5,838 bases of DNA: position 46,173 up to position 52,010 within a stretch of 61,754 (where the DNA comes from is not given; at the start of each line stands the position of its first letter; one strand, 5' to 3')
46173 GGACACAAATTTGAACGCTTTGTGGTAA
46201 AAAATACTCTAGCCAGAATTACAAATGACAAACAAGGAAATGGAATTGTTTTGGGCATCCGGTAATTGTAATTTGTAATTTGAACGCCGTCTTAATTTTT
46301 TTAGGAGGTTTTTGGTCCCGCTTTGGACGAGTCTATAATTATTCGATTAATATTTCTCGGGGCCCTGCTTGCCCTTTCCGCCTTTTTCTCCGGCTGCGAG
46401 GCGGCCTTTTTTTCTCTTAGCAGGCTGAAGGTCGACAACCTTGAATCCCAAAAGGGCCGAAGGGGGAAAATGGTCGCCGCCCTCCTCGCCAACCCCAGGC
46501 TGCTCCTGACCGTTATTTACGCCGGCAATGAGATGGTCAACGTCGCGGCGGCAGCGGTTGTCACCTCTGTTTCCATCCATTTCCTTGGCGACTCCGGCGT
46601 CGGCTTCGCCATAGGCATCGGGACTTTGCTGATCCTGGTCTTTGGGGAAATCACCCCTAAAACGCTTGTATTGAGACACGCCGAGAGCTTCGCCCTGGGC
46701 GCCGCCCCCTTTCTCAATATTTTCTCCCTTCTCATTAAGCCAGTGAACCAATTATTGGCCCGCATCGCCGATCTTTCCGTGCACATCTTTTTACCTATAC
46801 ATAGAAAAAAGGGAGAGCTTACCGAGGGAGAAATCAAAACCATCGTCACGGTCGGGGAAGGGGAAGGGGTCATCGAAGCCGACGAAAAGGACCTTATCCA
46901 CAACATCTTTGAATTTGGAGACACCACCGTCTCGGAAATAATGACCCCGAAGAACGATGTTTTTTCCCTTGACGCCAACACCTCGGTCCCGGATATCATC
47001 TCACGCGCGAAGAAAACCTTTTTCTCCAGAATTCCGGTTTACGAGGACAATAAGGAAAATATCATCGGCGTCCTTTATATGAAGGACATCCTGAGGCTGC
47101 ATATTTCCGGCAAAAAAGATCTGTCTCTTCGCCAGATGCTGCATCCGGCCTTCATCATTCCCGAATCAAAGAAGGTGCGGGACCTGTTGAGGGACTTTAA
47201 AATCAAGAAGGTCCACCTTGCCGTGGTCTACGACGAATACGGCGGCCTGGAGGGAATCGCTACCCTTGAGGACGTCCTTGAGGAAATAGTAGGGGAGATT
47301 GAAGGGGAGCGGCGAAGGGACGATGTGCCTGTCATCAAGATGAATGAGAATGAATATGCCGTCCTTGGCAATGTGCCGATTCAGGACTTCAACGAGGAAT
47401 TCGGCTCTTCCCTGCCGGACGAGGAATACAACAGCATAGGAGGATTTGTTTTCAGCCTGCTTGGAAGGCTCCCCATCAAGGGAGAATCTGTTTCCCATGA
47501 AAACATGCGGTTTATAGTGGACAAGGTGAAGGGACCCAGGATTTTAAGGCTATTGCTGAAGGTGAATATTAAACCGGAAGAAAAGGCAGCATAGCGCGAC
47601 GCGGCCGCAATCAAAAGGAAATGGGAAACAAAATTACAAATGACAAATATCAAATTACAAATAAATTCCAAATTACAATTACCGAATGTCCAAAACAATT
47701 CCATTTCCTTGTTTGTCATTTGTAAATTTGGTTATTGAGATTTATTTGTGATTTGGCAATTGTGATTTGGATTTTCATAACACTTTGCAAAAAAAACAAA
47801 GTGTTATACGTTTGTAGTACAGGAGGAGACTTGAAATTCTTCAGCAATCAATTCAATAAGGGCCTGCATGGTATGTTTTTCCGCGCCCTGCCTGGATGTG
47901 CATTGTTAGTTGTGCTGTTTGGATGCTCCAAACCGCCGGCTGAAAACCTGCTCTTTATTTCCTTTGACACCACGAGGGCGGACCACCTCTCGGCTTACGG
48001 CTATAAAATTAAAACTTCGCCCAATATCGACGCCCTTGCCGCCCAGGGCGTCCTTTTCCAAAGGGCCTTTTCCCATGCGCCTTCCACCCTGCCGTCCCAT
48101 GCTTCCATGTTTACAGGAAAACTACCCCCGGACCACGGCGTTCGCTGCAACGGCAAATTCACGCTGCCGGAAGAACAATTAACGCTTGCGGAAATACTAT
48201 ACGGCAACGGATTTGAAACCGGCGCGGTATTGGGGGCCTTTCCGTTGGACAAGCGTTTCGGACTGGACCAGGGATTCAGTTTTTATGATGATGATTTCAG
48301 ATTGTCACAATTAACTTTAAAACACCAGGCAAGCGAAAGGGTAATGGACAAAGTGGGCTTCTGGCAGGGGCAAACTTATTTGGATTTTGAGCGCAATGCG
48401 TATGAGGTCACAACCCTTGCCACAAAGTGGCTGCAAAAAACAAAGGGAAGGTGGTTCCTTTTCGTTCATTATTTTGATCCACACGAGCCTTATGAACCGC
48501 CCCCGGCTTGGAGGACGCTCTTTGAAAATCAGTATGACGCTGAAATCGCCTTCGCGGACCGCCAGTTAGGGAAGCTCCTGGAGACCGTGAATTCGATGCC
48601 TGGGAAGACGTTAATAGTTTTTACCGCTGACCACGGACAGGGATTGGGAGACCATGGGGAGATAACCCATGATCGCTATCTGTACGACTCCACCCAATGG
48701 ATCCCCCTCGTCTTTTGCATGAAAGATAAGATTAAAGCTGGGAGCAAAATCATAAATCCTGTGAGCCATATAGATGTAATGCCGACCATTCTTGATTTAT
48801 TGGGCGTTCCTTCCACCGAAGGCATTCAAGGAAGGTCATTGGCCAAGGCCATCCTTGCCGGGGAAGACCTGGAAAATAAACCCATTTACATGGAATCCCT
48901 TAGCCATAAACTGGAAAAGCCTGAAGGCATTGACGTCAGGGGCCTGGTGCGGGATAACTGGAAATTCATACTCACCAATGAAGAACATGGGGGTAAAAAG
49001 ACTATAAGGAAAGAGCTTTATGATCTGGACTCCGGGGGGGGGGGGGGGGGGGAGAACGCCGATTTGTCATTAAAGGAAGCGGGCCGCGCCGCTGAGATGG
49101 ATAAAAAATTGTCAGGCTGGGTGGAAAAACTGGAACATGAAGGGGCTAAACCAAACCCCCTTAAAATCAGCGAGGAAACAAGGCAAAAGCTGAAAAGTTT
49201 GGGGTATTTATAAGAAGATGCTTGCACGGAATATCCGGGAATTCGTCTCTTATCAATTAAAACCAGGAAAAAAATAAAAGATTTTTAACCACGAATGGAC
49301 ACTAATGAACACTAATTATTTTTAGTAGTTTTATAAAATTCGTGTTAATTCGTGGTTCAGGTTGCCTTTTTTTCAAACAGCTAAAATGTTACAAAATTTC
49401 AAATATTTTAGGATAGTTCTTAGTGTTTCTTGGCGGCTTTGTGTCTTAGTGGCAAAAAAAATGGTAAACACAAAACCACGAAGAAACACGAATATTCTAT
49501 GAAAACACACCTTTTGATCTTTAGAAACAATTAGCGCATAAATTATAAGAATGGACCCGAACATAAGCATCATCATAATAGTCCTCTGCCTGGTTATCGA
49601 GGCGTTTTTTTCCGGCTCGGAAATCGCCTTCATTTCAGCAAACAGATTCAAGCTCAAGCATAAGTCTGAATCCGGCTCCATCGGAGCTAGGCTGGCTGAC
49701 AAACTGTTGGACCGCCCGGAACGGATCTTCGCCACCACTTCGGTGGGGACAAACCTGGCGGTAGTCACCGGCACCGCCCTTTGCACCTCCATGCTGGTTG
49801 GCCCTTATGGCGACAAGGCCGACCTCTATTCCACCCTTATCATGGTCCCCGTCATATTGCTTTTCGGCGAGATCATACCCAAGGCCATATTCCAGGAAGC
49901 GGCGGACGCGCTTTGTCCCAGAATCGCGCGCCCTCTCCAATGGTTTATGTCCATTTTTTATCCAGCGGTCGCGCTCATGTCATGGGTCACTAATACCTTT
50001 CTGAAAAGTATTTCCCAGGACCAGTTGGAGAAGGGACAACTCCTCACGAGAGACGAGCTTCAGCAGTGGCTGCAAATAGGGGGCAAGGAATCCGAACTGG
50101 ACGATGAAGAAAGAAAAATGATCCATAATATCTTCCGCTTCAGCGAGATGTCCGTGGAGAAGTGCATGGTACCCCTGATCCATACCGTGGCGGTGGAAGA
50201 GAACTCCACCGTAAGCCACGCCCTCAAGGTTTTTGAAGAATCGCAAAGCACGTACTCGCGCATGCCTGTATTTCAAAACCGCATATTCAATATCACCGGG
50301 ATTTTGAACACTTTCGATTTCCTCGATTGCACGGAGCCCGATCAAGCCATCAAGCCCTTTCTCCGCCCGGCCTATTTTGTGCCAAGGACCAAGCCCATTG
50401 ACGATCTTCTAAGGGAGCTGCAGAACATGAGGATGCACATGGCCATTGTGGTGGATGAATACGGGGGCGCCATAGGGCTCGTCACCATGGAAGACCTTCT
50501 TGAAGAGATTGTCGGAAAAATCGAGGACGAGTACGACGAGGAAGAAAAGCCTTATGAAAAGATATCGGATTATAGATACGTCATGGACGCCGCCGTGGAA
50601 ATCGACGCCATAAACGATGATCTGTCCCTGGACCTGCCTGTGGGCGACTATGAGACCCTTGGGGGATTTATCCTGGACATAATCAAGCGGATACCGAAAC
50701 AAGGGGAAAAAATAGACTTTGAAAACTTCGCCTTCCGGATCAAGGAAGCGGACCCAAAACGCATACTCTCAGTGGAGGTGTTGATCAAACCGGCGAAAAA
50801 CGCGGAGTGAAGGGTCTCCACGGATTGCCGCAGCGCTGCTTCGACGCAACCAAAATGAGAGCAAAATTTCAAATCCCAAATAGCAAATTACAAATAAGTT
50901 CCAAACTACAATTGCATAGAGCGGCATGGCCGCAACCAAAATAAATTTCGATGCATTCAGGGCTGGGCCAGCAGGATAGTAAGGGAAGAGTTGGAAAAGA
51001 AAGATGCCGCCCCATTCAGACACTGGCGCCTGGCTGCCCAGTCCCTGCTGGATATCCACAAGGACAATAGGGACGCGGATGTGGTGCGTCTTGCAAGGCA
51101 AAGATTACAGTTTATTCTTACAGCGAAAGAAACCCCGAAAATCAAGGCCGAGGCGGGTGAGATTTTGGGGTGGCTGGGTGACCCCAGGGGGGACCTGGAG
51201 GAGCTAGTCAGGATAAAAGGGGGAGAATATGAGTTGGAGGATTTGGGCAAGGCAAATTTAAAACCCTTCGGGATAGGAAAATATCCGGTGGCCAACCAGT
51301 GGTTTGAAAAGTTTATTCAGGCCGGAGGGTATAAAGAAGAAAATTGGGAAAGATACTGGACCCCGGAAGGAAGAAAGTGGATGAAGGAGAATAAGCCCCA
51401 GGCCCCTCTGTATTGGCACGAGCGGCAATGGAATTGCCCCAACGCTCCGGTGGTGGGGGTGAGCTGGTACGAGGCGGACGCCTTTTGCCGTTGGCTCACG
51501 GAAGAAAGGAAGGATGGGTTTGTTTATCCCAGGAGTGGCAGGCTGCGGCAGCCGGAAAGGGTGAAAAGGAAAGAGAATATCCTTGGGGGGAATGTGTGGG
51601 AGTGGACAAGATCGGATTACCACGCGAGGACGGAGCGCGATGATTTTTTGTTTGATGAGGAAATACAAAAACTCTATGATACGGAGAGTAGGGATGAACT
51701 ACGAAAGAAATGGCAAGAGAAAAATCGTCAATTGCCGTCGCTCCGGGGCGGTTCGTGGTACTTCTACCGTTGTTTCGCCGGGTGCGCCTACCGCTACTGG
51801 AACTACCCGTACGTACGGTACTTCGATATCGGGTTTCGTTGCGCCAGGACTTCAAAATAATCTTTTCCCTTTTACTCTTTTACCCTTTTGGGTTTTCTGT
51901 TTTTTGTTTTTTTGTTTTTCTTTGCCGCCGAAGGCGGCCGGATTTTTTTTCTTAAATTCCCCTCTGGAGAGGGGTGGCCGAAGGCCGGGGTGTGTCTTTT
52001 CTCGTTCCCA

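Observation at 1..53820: Structure-conserved, sequence-divergent hairpin families sharing one tail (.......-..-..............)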

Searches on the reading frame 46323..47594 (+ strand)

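Call 55: search_protein_families(library=pfam, proteins=[window:46323-47594:+], max_evalue=0.01)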
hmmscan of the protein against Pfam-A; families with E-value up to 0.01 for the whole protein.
window:46323-47594:+ (423 aa): 3 families
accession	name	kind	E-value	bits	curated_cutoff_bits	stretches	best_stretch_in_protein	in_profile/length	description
PF01595.25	CNNM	-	2.1e-45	155.1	28.4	1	14-188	5-181/181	Cyclin M transmembrane N-terminal domain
PF03471.22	CorC_HlyC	-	3.9e-20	72.1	27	1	339-413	2-78/81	Transporter associated domain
PF00571.33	CBS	-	5.8e-18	65.4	24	2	203-259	1-54/57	CBS domain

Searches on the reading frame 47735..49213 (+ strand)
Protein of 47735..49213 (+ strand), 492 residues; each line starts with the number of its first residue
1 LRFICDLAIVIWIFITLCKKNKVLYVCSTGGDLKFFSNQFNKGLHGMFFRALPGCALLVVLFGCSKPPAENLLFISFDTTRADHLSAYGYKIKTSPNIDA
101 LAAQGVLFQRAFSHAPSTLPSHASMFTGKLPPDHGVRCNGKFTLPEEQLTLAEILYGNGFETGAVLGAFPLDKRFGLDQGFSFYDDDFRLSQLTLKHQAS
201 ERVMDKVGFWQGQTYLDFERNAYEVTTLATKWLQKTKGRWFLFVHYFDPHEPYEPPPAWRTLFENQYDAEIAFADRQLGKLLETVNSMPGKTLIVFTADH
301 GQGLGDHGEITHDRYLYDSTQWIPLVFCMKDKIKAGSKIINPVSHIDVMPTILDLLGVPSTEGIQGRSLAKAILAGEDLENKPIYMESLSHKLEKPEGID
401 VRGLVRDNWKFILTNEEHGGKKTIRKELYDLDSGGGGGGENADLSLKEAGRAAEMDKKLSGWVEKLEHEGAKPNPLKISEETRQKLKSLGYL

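Call 55: search_protein_families(library=pfam, proteins=[window:47735-49213:+], max_evalue=0.01)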
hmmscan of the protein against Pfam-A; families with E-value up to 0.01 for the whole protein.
window:47735-49213:+ (492 aa): 3 families
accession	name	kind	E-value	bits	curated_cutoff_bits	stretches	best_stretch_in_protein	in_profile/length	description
PF00884.28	Sulfatase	-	8.5e-42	143.9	25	1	71-358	2-301/301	Sulfatase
PF01663.27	Phosphodiest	-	4.6e-13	49.9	23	1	72-139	1-65/342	Type I phosphodiesterase / nucleotide pyrophosphatase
PF16347.10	SGSH_C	-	9.1e-09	36.1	29.3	1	312-416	7-111/154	N-sulphoglucosamine sulphohydrolase, C-terminal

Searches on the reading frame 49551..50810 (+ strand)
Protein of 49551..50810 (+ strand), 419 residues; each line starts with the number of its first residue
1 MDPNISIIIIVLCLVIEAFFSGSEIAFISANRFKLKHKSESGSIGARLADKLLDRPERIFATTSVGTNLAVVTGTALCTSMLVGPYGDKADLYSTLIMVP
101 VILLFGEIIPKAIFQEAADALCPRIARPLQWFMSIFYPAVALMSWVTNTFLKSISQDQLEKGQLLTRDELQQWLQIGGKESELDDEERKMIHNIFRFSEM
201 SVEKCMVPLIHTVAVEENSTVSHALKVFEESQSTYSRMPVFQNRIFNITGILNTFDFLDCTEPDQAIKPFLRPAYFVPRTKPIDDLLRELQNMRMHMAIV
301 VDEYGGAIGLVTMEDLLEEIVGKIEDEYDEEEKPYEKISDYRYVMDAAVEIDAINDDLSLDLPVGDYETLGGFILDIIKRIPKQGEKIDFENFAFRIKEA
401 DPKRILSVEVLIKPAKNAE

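Call 30: search_protein_families(library=pfam, proteins=[window:49551-50810:+], max_evalue=0.01)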
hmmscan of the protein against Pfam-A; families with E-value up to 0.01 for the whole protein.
window:49551-50810:+ (419 aa): 3 families
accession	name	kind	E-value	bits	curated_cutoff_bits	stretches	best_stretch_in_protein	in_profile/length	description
PF01595.25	CNNM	-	6.3e-45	153.5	28.4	1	8-187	1-181/181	Cyclin M transmembrane N-terminal domain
PF03471.22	CorC_HlyC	-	3.9e-21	75.3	27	1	337-411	2-78/81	Transporter associated domain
PF00571.33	CBS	-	3.9e-13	49.9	24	2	272-321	7-56/57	CBS domain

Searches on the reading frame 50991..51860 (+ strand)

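Call 55: search_protein_families(library=pfam, proteins=[window:50991-51860:+], max_evalue=0.01)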
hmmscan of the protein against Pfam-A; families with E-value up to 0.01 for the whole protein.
window:50991-51860:+ (289 aa): 1 family
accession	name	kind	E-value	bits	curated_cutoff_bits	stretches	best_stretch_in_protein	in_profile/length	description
PF03781.23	FGE-sulfatase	-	1.4e-26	94.1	23.3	2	85-171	29-110/255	Sulfatase-modifying factor enzyme 1-like domain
